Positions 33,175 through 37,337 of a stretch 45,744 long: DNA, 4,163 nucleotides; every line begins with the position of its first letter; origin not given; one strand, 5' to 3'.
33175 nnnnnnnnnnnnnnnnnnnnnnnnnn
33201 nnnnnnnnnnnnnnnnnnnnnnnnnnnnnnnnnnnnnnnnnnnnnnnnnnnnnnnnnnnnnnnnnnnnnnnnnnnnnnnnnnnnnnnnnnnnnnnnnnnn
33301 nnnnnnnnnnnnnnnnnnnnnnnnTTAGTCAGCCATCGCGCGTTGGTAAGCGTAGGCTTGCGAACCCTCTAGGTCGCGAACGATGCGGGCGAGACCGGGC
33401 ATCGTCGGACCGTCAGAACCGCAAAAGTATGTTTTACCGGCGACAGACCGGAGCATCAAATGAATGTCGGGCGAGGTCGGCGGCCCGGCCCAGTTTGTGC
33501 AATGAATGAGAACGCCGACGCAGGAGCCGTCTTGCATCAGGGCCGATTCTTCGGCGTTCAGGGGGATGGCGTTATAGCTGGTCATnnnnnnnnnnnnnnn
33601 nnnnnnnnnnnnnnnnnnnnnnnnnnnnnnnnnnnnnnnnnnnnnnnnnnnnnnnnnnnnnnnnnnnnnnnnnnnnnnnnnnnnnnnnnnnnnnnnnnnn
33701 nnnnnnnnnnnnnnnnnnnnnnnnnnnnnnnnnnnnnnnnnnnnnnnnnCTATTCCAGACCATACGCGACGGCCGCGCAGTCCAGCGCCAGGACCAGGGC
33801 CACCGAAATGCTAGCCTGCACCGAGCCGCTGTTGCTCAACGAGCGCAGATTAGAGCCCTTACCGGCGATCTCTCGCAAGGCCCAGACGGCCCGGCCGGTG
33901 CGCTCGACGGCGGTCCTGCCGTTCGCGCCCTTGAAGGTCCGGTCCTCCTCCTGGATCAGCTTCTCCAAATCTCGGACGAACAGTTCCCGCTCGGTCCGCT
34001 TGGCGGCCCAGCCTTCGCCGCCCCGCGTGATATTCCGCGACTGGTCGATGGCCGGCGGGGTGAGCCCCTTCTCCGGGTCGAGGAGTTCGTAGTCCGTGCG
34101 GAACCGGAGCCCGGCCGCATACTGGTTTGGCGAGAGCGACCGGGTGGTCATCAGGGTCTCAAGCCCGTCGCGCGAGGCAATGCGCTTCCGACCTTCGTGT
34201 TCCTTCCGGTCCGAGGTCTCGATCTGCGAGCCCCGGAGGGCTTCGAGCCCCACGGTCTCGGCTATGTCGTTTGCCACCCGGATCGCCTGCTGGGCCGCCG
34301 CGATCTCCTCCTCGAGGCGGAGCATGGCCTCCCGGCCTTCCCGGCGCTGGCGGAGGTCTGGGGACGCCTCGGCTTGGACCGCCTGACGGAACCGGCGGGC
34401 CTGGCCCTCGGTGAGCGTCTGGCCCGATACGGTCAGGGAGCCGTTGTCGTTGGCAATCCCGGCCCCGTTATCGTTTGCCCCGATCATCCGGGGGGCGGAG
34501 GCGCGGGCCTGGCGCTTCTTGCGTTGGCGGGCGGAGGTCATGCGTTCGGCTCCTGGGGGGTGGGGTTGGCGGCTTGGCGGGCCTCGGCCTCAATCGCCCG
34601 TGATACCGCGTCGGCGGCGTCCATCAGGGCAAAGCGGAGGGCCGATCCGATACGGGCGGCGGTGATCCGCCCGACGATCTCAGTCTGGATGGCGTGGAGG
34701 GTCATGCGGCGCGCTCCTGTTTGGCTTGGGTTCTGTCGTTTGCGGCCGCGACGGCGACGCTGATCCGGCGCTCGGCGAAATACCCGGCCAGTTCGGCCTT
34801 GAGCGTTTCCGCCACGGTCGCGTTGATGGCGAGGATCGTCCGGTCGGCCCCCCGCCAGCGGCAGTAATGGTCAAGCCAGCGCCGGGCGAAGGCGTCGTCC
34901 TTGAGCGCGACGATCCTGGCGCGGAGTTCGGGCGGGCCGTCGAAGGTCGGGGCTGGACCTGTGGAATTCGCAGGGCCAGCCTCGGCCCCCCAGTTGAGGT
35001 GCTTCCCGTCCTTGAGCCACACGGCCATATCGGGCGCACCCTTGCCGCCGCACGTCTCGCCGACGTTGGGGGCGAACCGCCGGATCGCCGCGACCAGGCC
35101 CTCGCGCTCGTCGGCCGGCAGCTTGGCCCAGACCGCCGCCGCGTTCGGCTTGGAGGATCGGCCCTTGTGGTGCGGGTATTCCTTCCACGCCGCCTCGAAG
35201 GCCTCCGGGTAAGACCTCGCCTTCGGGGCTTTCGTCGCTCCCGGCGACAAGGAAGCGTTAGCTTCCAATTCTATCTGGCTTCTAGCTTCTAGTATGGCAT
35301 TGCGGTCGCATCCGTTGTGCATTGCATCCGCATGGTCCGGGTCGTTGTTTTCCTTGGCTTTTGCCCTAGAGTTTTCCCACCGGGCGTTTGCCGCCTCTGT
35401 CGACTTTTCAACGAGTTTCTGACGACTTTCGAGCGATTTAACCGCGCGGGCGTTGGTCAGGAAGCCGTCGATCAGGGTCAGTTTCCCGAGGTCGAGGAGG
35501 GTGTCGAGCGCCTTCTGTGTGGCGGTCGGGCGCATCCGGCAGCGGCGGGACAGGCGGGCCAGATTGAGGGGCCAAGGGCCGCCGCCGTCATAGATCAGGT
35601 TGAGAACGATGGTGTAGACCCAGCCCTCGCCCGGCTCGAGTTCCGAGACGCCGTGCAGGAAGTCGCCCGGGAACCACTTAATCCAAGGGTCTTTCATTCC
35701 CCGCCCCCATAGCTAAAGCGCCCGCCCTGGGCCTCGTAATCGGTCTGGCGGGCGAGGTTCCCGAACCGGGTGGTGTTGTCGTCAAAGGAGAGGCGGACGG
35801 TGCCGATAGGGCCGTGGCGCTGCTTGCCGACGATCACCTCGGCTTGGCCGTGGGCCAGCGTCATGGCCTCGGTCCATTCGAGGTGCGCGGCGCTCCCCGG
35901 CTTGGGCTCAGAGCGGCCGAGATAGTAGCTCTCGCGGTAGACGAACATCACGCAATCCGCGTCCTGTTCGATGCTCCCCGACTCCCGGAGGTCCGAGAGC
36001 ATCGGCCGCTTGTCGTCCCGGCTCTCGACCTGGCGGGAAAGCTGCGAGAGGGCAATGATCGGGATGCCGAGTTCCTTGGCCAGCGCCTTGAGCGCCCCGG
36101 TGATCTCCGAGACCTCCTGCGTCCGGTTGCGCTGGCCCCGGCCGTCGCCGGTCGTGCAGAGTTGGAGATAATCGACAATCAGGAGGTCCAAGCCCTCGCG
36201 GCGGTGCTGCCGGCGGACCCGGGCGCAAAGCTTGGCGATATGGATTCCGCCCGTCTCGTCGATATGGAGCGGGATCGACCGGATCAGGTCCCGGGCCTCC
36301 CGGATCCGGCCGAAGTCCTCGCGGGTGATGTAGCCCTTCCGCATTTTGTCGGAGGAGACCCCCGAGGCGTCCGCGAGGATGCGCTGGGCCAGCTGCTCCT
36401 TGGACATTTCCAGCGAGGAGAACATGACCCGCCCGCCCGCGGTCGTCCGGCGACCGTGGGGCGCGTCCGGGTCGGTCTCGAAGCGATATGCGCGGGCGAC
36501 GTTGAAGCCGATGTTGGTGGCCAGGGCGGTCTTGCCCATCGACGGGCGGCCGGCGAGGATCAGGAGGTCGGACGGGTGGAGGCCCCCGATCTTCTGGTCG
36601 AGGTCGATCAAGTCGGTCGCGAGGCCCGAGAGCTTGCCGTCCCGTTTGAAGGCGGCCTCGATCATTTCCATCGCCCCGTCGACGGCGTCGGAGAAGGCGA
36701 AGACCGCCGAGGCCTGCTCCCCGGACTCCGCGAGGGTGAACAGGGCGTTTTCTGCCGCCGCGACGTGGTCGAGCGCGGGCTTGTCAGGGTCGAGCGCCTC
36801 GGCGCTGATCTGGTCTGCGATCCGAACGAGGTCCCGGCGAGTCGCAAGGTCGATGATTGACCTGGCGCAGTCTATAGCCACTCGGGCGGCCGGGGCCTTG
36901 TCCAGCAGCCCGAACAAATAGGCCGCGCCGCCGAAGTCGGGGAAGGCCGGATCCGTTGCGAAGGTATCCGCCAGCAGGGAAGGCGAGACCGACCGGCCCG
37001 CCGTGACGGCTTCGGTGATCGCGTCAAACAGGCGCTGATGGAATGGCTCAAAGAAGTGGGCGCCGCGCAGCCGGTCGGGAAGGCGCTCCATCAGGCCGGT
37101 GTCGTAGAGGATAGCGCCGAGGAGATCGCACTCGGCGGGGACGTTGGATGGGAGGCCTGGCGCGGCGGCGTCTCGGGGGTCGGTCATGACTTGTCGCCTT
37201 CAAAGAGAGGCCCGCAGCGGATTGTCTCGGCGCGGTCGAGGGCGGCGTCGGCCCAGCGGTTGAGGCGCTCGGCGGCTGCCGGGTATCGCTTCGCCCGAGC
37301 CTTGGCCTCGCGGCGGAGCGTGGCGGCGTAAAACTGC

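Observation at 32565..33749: Cassette B: a low-GC, self-contained promoter / three orphan ORFs / HTH / terminator unit between the early and late operons (anti-defence-operon architecture)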

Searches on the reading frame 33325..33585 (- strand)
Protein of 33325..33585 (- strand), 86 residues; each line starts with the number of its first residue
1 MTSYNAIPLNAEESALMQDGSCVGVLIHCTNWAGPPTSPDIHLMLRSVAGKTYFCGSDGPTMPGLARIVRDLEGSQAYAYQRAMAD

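Call 5: search_protein_families(library=pfam, proteins=[window:33325-33585:-], max_evalue=0.1)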
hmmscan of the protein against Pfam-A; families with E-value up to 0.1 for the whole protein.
window:33325-33585:- (86 aa): 0 families

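Call 9: search_protein_families(library=phrogs, proteins=[window:33325-33585:-], max_evalue=0.1)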
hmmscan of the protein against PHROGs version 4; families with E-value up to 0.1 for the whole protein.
window:33325-33585:- (86 aa): 0 families

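Call 10: search_protein_families(library=ncbifam, proteins=[window:33325-33585:-], max_evalue=0.1)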
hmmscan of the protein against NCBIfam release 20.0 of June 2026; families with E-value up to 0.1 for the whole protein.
window:33325-33585:- (86 aa): 0 families

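Call 11: find_encoding_contigs(protein=window:33325-33585:-, flank=10000, max_places=10)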
Protein window:33325-33585:- (86 aa): 2 contigs read that carry it; 2 places shown.
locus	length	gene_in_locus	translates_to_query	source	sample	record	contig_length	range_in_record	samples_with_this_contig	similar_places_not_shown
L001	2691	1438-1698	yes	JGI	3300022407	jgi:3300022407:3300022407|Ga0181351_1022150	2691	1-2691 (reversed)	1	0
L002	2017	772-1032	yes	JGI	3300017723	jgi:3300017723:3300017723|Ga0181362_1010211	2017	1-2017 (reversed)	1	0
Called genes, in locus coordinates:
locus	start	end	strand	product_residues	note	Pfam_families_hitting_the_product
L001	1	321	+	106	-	?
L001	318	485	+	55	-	-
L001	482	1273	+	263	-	-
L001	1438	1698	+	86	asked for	-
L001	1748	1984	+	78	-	-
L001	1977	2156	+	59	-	-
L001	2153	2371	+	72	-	-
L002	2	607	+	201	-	?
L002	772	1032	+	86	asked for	-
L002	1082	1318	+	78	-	-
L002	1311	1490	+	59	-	-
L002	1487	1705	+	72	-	-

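Call 12: find_homologous_proteins(query=window:33325-33585:-, max_evalue=0.01)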
Query window:33325-33585:- (86 aa): 1 proteins with E <= 0.01 among 2 candidates.
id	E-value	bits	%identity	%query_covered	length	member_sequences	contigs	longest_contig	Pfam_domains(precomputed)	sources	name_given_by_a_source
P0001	2.0e-52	192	100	100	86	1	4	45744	-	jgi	-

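Call 67: search_protein_families(library=padloc, proteins=[window:33325-33585:-], max_evalue=0.1)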
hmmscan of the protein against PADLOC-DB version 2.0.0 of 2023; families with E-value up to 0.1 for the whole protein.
window:33325-33585:- (86 aa): 0 families

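Call 90: predict_structure(alignment_id=A3)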
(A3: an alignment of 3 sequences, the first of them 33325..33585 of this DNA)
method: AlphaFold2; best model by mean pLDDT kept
length: 86 residues; sequences in the alignment: 3
mean_pLDDT: 47.6   pTM: 0.34
mean pLDDT of the five models: 47.6, 44.8, 44.6, 44.4, 40.8
residues with pLDDT >= 90: 0; 70-90: 0; 50-70: 38; < 50: 48
segments of 3 or more residues with pLDDT < 50: 30-66, 80-86
pLDDT, mean of each block of 10 residues (from residue 1): 52 59 52 34 44 42 49 53 43
secondary structure, 60 per line:
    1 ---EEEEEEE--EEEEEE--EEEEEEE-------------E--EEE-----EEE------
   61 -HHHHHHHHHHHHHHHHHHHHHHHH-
elements in order: E4-10 E13-18 E21-27 E44-46 E52-54 H62-85

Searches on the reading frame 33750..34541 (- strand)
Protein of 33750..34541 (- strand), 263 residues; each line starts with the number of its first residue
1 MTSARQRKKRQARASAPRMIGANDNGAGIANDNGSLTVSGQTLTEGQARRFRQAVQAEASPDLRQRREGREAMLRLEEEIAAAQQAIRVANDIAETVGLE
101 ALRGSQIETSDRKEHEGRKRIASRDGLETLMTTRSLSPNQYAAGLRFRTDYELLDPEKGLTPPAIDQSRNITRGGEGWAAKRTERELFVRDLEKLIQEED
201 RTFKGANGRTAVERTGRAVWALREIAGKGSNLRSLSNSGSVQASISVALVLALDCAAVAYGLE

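Call 5: search_protein_families(library=pfam, proteins=[window:33750-34541:-], max_evalue=0.1)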
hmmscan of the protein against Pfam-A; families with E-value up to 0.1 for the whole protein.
window:33750-34541:- (263 aa): 1 family
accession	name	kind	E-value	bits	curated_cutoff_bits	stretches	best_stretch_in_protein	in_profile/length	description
PF20057.4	DUF6456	-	0.065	13.8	26.3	0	135-160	24-49/136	Domain of unknown function (DUF6456)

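Call 9: search_protein_families(library=phrogs, proteins=[window:33750-34541:-], max_evalue=0.1)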
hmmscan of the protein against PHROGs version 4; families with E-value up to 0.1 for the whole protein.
window:33750-34541:- (263 aa): 1 family
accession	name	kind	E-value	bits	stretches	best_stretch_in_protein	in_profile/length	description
phrog_31762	-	unknown function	0.015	16.1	1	75-151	25-102/187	-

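Call 10: search_protein_families(library=ncbifam, proteins=[window:33750-34541:-], max_evalue=0.1)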
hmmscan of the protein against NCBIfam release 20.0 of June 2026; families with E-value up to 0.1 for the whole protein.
window:33750-34541:- (263 aa): 0 families

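Call 13: find_related_loci(query=window:33750-34541:-, collection=viral_contigs, flank=6000)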
Query window:33750-34541:- (263 aa) in viral_contigs; peptide patterns used: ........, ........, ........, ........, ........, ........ (x = any residue, [..] = any of these).
122 stretches matched a pattern; 42 encode a relative of the query (tblastn E <= 1e-3); 42 distinct loci.
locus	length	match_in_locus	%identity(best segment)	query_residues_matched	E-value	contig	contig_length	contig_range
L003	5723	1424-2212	96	1-263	9e-168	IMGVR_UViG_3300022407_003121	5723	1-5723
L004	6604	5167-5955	94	1-263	4e-163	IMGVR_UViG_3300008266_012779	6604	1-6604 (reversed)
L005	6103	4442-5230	94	1-263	8e-163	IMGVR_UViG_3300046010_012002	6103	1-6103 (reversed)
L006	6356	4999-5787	93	1-263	3e-161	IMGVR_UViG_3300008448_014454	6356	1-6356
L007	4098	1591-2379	92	1-263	1e-164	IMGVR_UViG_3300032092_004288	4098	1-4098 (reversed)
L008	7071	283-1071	91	1-263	3e-156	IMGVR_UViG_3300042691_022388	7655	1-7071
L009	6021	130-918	91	1-263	2e-156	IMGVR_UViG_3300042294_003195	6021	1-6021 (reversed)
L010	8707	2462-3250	90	1-263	2e-154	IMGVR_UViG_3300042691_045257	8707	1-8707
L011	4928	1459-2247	90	1-263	9e-157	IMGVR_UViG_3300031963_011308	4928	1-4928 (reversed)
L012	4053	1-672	92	40-263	3e-136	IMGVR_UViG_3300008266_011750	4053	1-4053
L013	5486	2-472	96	107-263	1e-97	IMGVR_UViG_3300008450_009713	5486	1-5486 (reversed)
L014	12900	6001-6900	55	1-263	3e-92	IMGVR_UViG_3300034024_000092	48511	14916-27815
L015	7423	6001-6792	61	1-263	3e-91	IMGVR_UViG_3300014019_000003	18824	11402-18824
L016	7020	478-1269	60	1-263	3e-89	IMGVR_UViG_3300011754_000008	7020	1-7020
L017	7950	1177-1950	60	5-263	2e-89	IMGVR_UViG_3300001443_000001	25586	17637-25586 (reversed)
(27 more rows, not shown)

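Call 67: search_protein_families(library=padloc, proteins=[window:33750-34541:-], max_evalue=0.1)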
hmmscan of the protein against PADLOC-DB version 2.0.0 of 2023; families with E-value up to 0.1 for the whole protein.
window:33750-34541:- (263 aa): 0 families

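Call 87: search_protein_families(library=pfam, alignment_id=A5, max_evalue=0.1)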
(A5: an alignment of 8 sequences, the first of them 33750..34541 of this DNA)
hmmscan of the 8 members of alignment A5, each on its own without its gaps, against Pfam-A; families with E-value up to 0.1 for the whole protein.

A. member 1, window:33750-34541:- (263 aa): 1 family
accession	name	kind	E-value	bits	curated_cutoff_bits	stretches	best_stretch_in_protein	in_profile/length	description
PF20057.4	DUF6456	-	0.065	13.8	26.3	0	135-160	24-49/136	Domain of unknown function (DUF6456)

B. families by the number of members that match (of 8 scanned): 1 family
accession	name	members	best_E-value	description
PF20057.4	DUF6456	2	0.023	Domain of unknown function (DUF6456)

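Call 88: search_solved_structures(query=A5, max_evalue=1)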
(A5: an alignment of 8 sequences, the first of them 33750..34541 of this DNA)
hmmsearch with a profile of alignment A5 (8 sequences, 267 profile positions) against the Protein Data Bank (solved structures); distinct sequences matched with E-value up to 1: 0.

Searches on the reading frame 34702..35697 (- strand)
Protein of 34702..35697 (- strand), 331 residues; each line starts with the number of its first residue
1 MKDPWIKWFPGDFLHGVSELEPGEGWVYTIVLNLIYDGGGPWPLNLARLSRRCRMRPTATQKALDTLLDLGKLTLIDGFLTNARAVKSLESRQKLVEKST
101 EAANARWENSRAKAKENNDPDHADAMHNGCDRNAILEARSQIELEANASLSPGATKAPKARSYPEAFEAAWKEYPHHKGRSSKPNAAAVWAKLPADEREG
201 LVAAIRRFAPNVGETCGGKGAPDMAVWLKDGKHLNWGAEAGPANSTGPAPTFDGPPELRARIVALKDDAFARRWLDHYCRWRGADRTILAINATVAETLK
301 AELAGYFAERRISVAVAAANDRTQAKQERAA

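Call 5: search_protein_families(library=pfam, proteins=[window:34702-35697:-], max_evalue=0.1)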
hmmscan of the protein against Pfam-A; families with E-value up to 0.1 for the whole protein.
window:34702-35697:- (331 aa): 2 families
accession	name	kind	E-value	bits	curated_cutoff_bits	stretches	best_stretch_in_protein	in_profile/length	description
PF07120.17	DUF1376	-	1.9e-11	44.6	30.1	1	4-88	1-84/86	Protein of unknown function (DUF1376)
PF12802.13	MarR_2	-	0.0051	17.4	27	1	30-71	9-48/61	MarR family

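Call 9: search_protein_families(library=phrogs, proteins=[window:34702-35697:-], max_evalue=0.1)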
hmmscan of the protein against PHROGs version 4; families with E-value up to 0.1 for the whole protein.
window:34702-35697:- (331 aa): 12 families
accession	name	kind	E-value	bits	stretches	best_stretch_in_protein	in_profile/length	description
phrog_9327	-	DNA, RNA and nucleotide metabolism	5.1e-36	125.7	1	4-254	5-256/276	primosomal protein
phrog_270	-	DNA, RNA and nucleotide metabolism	7e-11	43.1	1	47-278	71-290/383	replication initiation protein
phrog_3992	-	DNA, RNA and nucleotide metabolism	8.4e-08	33.1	1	4-125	6-121/345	primosomal protein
phrog_34432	-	unknown function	1e-07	33.1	1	4-120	7-124/220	-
phrog_12767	-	unknown function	4.3e-05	24.1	1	11-119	9-116/324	-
phrog_21472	-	unknown function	4.4e-05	24.2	1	11-146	12-142/299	-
phrog_4118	-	DNA, RNA and nucleotide metabolism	6.4e-05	23.5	1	11-138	9-135/315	primosomal protein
phrog_18526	-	unknown function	0.00012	23.2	1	137-213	23-101/157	-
phrog_3729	-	DNA, RNA and nucleotide metabolism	0.00022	21.6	1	136-213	221-300/356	replication initiation protein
phrog_1701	-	DNA, RNA and nucleotide metabolism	0.00023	22.1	1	95-192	159-246/323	DnaD-like helicase loader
phrog_6451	-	DNA, RNA and nucleotide metabolism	0.0031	18.3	1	10-137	8-134/272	primosomal protein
phrog_10293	-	unknown function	0.0039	17.9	1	159-233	9-81/185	-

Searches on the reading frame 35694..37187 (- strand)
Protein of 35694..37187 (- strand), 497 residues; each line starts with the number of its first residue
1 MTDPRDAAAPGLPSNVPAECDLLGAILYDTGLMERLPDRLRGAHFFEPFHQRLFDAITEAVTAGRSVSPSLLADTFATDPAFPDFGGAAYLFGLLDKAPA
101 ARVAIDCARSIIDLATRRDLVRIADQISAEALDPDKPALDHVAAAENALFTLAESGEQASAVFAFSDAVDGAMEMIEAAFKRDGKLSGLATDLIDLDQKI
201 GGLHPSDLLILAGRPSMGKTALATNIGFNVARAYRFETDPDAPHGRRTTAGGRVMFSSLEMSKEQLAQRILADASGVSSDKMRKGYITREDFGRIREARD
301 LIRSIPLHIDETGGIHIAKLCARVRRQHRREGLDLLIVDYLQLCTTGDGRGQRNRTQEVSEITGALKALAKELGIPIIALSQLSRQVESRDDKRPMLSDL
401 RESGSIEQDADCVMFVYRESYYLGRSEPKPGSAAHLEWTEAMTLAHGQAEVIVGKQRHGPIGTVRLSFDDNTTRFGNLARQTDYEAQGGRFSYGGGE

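Call 89: search_protein_families(library=phrogs, proteins=[window:35694-37187:-], max_evalue=0.0001)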
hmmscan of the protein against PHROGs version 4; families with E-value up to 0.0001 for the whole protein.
window:35694-37187:- (497 aa): 8 families
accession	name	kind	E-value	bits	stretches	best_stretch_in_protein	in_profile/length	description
phrog_19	-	DNA, RNA and nucleotide metabolism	1.6e-94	319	1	13-486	158-588/621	DnaB-like replicative helicase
phrog_243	-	DNA, RNA and nucleotide metabolism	2.8e-45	155.4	1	181-481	12-271/273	DnaB-like replicative helicase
phrog_11530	-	unknown function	5.2e-43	148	1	307-469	6-149/184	-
phrog_239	-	DNA, RNA and nucleotide metabolism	5.5e-34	119.2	1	172-477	323-598/801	DNA primase/helicase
phrog_19347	-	unknown function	1.5e-29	103.2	1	400-478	1-79/79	-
phrog_20000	-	unknown function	9.6e-10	39.6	1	12-73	25-86/132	-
phrog_5482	-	unknown function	1e-06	28.7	1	251-487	80-308/341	-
phrog_23150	-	unknown function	2.6e-05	24.9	1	122-226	113-214/217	-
